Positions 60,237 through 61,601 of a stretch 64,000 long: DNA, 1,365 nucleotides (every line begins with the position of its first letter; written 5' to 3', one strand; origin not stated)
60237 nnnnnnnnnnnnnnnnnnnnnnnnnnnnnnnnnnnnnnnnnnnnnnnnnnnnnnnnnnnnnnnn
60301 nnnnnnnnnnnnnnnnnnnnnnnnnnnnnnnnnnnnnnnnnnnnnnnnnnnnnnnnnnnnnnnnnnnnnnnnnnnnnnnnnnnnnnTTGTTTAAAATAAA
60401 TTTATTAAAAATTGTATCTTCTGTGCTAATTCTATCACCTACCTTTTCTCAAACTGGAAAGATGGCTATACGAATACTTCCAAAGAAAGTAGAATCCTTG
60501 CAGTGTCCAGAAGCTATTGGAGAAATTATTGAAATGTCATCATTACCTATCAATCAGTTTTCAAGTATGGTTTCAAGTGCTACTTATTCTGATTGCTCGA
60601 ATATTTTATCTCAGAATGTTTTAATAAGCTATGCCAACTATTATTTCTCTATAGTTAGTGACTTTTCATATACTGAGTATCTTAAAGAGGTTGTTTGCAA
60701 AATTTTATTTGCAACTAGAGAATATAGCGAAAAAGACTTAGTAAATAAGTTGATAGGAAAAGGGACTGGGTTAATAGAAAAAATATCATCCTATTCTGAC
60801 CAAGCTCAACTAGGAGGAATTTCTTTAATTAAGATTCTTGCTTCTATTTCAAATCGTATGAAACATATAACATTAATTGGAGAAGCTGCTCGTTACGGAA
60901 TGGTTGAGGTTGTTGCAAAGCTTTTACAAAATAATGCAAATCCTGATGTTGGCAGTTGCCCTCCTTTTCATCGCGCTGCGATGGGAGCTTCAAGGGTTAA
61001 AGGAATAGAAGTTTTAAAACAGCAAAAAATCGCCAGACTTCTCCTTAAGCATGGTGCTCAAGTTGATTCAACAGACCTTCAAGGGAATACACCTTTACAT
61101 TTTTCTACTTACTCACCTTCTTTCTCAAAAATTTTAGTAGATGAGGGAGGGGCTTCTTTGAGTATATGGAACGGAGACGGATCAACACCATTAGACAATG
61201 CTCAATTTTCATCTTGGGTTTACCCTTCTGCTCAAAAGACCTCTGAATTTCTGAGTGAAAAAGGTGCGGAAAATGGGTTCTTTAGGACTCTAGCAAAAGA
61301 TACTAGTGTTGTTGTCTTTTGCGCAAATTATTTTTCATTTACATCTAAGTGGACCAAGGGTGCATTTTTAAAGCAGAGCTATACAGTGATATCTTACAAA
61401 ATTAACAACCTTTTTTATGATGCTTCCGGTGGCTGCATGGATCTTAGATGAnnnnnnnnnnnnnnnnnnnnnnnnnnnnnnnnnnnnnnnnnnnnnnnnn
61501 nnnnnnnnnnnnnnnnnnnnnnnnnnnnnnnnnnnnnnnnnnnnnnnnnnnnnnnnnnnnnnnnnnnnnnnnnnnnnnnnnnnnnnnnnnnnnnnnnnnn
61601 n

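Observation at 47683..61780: Recurrent pairing of ankyrin-repeat genes with small twin-CX3C (cysteine-hairpin) proteins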

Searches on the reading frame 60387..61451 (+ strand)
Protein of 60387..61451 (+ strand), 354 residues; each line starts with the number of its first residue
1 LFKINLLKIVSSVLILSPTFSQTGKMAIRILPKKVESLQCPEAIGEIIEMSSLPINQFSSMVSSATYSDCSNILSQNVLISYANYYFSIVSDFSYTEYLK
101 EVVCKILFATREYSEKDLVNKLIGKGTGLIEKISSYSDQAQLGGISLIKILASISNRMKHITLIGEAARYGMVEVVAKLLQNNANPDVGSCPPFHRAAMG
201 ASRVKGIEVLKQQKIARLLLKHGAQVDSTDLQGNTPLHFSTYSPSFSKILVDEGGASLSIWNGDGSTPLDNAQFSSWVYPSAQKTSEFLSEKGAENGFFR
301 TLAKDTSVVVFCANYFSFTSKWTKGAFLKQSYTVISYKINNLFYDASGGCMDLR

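Call 4: search_protein_families(library=pfam, proteins=[window:60387-61451:+], max_evalue=0.1)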
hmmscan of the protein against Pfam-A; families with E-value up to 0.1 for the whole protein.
window:60387-61451:+ (354 aa): 5 families
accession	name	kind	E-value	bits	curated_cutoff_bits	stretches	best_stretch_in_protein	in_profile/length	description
PF13637.12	Ank_4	-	7.1e-12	45.7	22.7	2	213-242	10-39/50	Ankyrin repeats (many copies)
PF12796.13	Ank_2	-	1.5e-09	38.7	27.3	2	214-275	11-70/90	Ankyrin repeats (3 copies)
PF00023.36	Ank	-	2.1e-08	34.4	21.1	0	166-188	8-30/33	Ankyrin repeat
PF13606.12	Ank_3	-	0.00013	22.5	22.3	0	161-187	3-29/30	Ankyrin repeat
PF13857.12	Ank_5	-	0.00063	20.5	27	1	219-270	1-54/56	Ankyrin repeats (many copies)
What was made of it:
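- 60534..61451 (+): ANK3-type ankyrin gene, the conserved upstream partner of the C-type gene. The mechanical ORF starts at TTG 60387. Alignment with the orthologues favours ATG 60534. Pfam Ank families (call 4).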

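Call 30: find_related_loci(query=A4, collection=genome_contigs, flank=6000)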
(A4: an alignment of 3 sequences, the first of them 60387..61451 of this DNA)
Query A4 (354 aa) in genome_contigs; peptide patterns used: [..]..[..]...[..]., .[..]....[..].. (x = any residue, [..] = any of these).
285 stretches matched a pattern; 1 encode a relative of the query (tblastn E <= 1e-3); 1 distinct loci.
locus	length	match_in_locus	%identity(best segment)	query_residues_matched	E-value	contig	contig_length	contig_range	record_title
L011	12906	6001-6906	62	49-350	2e-123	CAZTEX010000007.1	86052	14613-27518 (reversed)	MAG TPA_asm: uncultured bacterium isolate SRP301943_co3_22 genome assembly, contig: NODE_23_length_86052_cov_39.728584,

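Call 36: find_related_loci(query=A6, collection=metagenome_contigs, flank=5000)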
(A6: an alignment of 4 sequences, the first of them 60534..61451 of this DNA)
Query A6 (305 aa) in metagenome_contigs; peptide patterns used: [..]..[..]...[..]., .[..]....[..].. (x = any residue, [..] = any of these).
316 stretches matched a pattern; 1 encode a relative of the query (tblastn E <= 1e-3); 1 distinct loci.
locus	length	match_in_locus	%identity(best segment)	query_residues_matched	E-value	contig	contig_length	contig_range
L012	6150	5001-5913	30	98-225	3e-6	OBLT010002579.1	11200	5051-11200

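Call 45: search_protein_families(library=pfam, proteins=[L011:7018-7263:+, L011:7430-8530:-], max_evalue=1)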
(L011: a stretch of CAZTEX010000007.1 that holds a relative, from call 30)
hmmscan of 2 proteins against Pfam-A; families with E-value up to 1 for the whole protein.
L011:7018-7263:+ (81 aa): 0 families

L011:7430-8530:- (366 aa): 1 family
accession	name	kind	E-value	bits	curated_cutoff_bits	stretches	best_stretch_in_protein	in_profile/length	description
PF00300.27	His_Phos_1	-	1.9e-07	31.4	21.7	1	146-309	2-160/194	Histidine phosphatase superfamily (branch 1)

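Call 56: search_protein_families(library=padloc, proteins=[window:60534-61451:+], max_evalue=0.01)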
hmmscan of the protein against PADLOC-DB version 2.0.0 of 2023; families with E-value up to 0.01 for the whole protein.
window:60534-61451:+ (305 aa): 2 families
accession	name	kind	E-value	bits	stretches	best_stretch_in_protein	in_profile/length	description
PDLC04783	PDC-M72A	-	2.1e-06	25.3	1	161-243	306-389/392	-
PDLC02908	Ankyrin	-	0.00056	16.3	1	118-224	743-844/880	-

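Call 57: search_protein_families(library=phrogs, proteins=[window:60534-61451:+], max_evalue=0.01)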
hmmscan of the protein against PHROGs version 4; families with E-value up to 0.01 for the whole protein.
window:60534-61451:+ (305 aa): 3 families
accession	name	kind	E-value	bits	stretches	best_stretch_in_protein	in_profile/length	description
phrog_9262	-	unknown function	2.9e-08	34.5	1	124-244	53-175/253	-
phrog_9049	-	unknown function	1.7e-07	28.5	1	102-223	3080-3198/4700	-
phrog_16592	-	unknown function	0.0031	16.5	0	165-223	158-254/974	-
